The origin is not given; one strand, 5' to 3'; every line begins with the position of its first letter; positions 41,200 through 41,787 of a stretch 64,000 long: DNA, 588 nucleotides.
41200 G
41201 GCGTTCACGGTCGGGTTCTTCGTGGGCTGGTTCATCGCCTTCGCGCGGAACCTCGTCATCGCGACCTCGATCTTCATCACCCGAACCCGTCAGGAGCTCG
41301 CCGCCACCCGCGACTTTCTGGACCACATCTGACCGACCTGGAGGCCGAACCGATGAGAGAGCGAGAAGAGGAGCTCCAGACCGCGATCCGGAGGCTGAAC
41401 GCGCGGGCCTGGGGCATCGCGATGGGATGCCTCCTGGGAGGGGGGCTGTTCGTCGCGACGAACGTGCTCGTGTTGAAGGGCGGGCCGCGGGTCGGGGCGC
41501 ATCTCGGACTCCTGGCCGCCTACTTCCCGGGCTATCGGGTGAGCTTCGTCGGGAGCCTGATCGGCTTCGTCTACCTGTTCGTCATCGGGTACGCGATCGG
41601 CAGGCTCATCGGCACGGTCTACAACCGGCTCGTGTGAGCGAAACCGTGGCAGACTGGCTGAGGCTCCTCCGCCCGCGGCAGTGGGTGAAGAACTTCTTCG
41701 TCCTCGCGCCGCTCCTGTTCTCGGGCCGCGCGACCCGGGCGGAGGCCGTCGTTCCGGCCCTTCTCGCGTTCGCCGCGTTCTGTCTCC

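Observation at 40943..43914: Polyprenyl-phosphate-pentose donor pathway candidate: UbiA-family DPPR-synthase-like gene flanked by two tiny paralogous membrane proteins and a Wzx flippase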

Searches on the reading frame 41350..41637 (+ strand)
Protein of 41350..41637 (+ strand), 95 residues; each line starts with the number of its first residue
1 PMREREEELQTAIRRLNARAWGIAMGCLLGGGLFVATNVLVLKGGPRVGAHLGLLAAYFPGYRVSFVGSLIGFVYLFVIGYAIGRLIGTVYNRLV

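Call 3: search_protein_families(library=pfam, proteins=[window:41350-41637:+], max_evalue=0.1)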
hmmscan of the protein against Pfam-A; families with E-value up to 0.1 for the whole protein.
window:41350-41637:+ (95 aa): 1 family
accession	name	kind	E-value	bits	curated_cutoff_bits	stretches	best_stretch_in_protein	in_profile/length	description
PF18926.5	DUF5676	-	0.067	14.5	27.6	1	65-94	53-82/82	2TM family of unknown function (DUF5676)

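Call 4: search_protein_families(library=ncbifam, proteins=[window:41350-41637:+], max_evalue=0.1)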
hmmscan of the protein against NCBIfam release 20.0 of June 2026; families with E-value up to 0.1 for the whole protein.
window:41350-41637:+ (95 aa): 1 family
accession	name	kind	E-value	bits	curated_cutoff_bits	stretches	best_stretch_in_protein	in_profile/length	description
NF037947.1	holin_4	subfamily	1e-07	32.3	70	1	16-92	1-75/75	bacteriophage holin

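Call 32: find_homologous_proteins(query=window:41353-41637:+, max_evalue=0.001)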
Query window:41353-41637:+ (94 aa): 1164 proteins with E <= 0.001 among 1173 candidates; the best 120 are listed.
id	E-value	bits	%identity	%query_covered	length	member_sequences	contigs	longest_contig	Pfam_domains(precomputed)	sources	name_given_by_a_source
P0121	5.8e-53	195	100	100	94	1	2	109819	-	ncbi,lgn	ncbi:MAG: hypothetical protein ACE5HF_00880 [Gemmatimonadota bacterium]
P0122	2.9e-47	177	84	100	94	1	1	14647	-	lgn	-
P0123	5.2e-41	157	76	97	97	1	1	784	-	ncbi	-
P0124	9.2e-41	156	79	100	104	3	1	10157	-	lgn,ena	-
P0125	1.1e-39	152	77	100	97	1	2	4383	-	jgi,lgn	-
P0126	1.8e-39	152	77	100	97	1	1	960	-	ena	-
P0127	1.9e-39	152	79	100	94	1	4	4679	-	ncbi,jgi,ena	-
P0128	2.5e-39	151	76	100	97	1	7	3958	-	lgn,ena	-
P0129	3.2e-39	151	77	100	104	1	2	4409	-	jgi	jgi:hypothetical protein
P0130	3.3e-39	151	76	100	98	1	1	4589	-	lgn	-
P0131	3.4e-39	151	76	100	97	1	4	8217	-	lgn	-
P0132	4.5e-39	150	76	100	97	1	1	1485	-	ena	-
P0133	5.9e-39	150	82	96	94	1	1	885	-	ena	-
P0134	5.9e-39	150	77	100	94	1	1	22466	-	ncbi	-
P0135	6.5e-39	150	77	100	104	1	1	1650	-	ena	-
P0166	8.6e-38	146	74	100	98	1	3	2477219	-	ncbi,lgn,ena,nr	ncbi:MAG TPA: hypothetical protein VJ812_14915 [Gemmatimonadaceae bacterium]|nr:hypothetical protein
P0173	1.0e-37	146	77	96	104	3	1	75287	-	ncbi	ncbi:MAG: hypothetical protein ABR543_11395 [Gemmatimonadaceae bacterium]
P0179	1.2e-37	146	77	100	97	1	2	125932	-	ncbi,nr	ncbi:MAG: hypothetical protein L0271_25810 [Gemmatimonadetes bacterium]|nr:hypothetical protein [Gem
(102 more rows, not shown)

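Call 33: search_protein_families(library=phrogs, proteins=[window:41353-41637:+], max_evalue=0.1)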
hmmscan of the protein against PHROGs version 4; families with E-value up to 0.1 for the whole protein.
window:41353-41637:+ (94 aa): 0 families

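Call 42: find_encoding_contigs(protein=P0166, flank=10000, max_places=1)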
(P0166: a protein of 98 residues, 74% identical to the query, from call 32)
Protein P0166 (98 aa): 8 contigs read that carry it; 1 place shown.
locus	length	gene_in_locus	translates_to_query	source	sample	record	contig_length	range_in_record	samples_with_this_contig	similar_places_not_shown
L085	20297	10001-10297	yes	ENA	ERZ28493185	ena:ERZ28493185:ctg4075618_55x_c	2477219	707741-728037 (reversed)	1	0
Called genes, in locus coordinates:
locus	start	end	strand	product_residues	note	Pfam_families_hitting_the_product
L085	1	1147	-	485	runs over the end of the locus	PF04932:Wzy_C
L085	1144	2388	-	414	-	PF13439:Glyco_transf_4, PF13579:Glyco_trans_4_4, PF00534:Glycos_transf_1, PF13692:Glyco_trans_1_4, PF13524:Glyco_trans_1_2 (weak)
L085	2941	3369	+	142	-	-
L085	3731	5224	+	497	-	PF00890:FAD_binding_2 (weak), PF01266:DAO, PF01494:FAD_binding_3 (weak), PF01946:Thi4, PF03486:HI0933_like (faint), PF12831:FAD_oxidored (weak), PF13450:NAD_binding_8, PF01593:Amino_oxidase, +1 more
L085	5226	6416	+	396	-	PF13439:Glyco_transf_4, PF20706:GT4-conflict, PF00534:Glycos_transf_1, PF13692:Glyco_trans_1_4, PF13524:Glyco_trans_1_2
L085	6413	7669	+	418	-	PF13439:Glyco_transf_4, PF13579:Glyco_trans_4_4, PF00534:Glycos_transf_1, PF13692:Glyco_trans_1_4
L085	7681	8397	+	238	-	PF01522:Polysacc_deac_1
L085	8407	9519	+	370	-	PF00535:Glycos_transf_2, PF10111:Glyco_tranf_2_2, PF13641:Glyco_tranf_2_3, PF13506:Glyco_transf_21 (weak), PF13632:Glyco_trans_2_3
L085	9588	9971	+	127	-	-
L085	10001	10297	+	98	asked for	-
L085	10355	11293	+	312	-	PF01073:3Beta_HSD (weak), PF01370:Epimerase, PF04321:RmlD_sub_bind, PF05368:NmrA (weak), PF13460:NAD_binding_10, PF16363:GDP_Man_Dehyd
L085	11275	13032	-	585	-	-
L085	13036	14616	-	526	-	-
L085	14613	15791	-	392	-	PF13353:Fer4_12 (faint), PF04055:Radical_SAM, PF13186:SPASM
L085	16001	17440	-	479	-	PF01266:DAO, PF01593:Amino_oxidase, PF07992:Pyr_redox_2 (faint), PF12831:FAD_oxidored (weak), PF13450:NAD_binding_8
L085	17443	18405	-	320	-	PF03706:LPG_synthase_TM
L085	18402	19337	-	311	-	PF13641:Glyco_tranf_2_3, PF00535:Glycos_transf_2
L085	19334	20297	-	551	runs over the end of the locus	PF13231:PMT_2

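Call 43: find_encoding_contigs(protein=P0179, flank=10000, max_places=1)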
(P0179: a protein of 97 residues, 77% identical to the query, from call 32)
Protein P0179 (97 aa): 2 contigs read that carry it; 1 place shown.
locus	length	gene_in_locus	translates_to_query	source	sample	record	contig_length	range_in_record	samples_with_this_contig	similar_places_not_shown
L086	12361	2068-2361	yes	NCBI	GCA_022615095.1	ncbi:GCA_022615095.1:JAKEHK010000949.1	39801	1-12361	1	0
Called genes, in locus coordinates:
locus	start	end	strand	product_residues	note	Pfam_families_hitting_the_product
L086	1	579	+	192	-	PF00534:Glycos_transf_1, PF13692:Glyco_trans_1_4, PF13524:Glyco_trans_1_2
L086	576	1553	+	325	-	PF01073:3Beta_HSD, PF01370:Epimerase, PF02719:Polysacc_synt_2, PF04321:RmlD_sub_bind, PF16363:GDP_Man_Dehyd, PF07993:NAD_binding_4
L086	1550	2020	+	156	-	-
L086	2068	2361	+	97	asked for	-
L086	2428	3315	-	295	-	PF01522:Polysacc_deac_1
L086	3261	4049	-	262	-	PF00551:Formyl_trans_N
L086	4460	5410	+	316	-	PF01040:UbiA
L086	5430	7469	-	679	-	PF00884:Sulfatase, PF01663:Phosphodiest (weak), PF16347:SGSH_C (weak)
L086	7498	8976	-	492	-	-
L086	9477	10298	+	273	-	PF13641:Glyco_tranf_2_3 (weak), PF00535:Glycos_transf_2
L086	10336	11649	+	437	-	PF08421:Methyltransf_13, PF13489:Methyltransf_23, PF08242:Methyltransf_12 (weak), PF08484:Methyltransf_14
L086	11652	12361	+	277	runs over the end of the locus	PF00483:NTP_transferase, PF12804:NTP_transf_3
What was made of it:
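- L086 has a formyltransferase and a deacetylase next to the pair (call 43).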

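Call 44: find_encoding_contigs(protein=P0173, flank=10000, max_places=1)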
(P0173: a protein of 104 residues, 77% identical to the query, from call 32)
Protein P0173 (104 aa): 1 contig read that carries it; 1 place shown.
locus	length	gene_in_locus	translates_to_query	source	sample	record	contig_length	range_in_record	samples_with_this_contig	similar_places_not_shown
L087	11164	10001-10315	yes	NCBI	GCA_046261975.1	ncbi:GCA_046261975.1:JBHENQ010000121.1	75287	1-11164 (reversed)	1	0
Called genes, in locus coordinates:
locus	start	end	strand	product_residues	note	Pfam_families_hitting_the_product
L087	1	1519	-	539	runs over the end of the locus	-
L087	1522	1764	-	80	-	-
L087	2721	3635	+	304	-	PF13641:Glyco_tranf_2_3, PF00535:Glycos_transf_2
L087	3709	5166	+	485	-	PF01266:DAO (faint), PF01593:Amino_oxidase, PF01946:Thi4 (faint), PF12831:FAD_oxidored (faint), PF13450:NAD_binding_8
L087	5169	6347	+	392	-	PF13439:Glyco_transf_4, PF13579:Glyco_trans_4_4, PF20706:GT4-conflict, PF00534:Glycos_transf_1, PF13692:Glyco_trans_1_4, PF13524:Glyco_trans_1_2 (weak)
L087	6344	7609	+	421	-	PF13439:Glyco_transf_4, PF13579:Glyco_trans_4_4, PF00534:Glycos_transf_1, PF13692:Glyco_trans_1_4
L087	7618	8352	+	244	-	PF01522:Polysacc_deac_1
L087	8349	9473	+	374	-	PF00535:Glycos_transf_2, PF10111:Glyco_tranf_2_2, PF13506:Glyco_transf_21 (faint), PF13641:Glyco_tranf_2_3, PF13632:Glyco_trans_2_3 (weak)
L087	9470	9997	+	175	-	-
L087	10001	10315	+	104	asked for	-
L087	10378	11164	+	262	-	PF01408:GFO_IDH_MocA, PF22725:GFO_IDH_MocA_C3, PF02894:GFO_IDH_MocA_C (weak)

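Call 76: predict_structure(alignment_id=A3)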
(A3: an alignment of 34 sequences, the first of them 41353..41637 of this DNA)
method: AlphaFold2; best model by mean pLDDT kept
length: 94 residues; sequences in the alignment: 34
mean_pLDDT: 80.3   pTM: 0.66
mean pLDDT of the five models: 80.3, 79.6, 79.6, 78.4, 71.7
residues with pLDDT >= 90: 21; 70-90: 50; 50-70: 23; < 50: 0
segments of 3 or more residues with pLDDT < 50: none
pLDDT, mean of each block of 10 residues (from residue 1): 78 88 90 81 60 68 78 91 89 78
secondary structure, 60 per line:
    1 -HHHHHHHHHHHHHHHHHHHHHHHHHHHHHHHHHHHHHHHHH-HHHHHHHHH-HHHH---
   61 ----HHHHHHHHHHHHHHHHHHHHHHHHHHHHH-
elements in order: H2-42 H44-52 H54-57 H65-93

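Call 79: fold_search(model_id=the predicted structure, library=pdb)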
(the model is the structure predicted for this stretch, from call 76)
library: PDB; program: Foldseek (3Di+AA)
matches with E <= 10: 19; with E <= 0.001: 0
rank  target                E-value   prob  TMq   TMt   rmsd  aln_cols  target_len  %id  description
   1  7a0g_HHH              3.2e+00  0.15  0.34  0.13   8.0        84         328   21  Structure of the SmhB pore of the tripartite alpha-pore forming toxin, Smh, from Serratia marcescens. (released 2021-03-31)
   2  7a0g_DDD              3.8e+00  0.15  0.37  0.13   8.1        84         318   21  Structure of the SmhB pore of the tripartite alpha-pore forming toxin, Smh, from Serratia marcescens. (released 2021-03-31)
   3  6h2f_F                4.7e+00  0.11  0.35  0.12   9.2        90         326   21  Structure of the pre-pore AhlB of the tripartite alpha-pore forming toxin, AHL, from Aeromonas hydrophila. (released 2019-07-10)
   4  6h2f_B                4.7e+00  0.11  0.34  0.11   9.2        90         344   21  Structure of the pre-pore AhlB of the tripartite alpha-pore forming toxin, AHL, from Aeromonas hydrophila. (released 2019-07-10)
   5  6h2f_G                5.0e+00  0.09  0.30  0.12   8.4        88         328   20  Structure of the pre-pore AhlB of the tripartite alpha-pore forming toxin, AHL, from Aeromonas hydrophila. (released 2019-07-10)
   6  6h2f_J                5.0e+00  0.08  0.33  0.12   8.7        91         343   23  Structure of the pre-pore AhlB of the tripartite alpha-pore forming toxin, AHL, from Aeromonas hydrophila. (released 2019-07-10)
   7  8gym_I                6.0e+00  0.13  0.41  0.21   5.4        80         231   20  Cryo-EM structure of Tetrahymena thermophila respiratory mega-complex MC IV2+(I+III2+II)2 (released 2023-06-14)
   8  7a0g_III              6.0e+00  0.09  0.31  0.11   9.0        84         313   21  Structure of the SmhB pore of the tripartite alpha-pore forming toxin, Smh, from Serratia marcescens. (released 2021-03-31)
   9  1jra_A                6.0e+00  0.06  0.22  0.19  14.6        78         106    9  Crystal Structure of Erv2p (released 2001-12-28)
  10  7niu_A                6.3e+00  0.07  0.29  0.05   8.7        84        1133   15  Nanodisc reconstituted human ABCB4 in complex with 4B1-Fab and QA2-Fab (apo-inward-open conformation) (released 2021-08-25)
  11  1a91_MODEL_1_A        7.1e+00  0.10  0.35  0.40   7.8        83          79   12  SUBUNIT C OF THE F1FO ATP SYNTHASE OF ESCHERICHIA COLI; NMR, 10 STRUCTURES (released 1998-07-01)
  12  6h2f_D                7.5e+00  0.06  0.30  0.10   9.3        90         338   23  Structure of the pre-pore AhlB of the tripartite alpha-pore forming toxin, AHL, from Aeromonas hydrophila. (released 2019-07-10)
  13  8j2f_A                8.0e+00  0.05  0.32  0.11  11.2        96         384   21  Human neutral shpingomyelinase (released 2023-12-06)
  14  7f4d_R                8.4e+00  0.18  0.53  0.23   3.7        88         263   11  Cryo-EM structure of alpha-MSH-bound melanocortin-1 receptor in complex with Gs protein and Nb35 (released 2021-09-08)
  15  4cbj_A                8.4e+00  0.10  0.37  0.45   5.3        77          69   16  The c-ring ion binding site of the ATP synthase from Bacillus pseudofirmus OF4 is adapted to alkaliphilic cell physiol (released 2014-05-28)
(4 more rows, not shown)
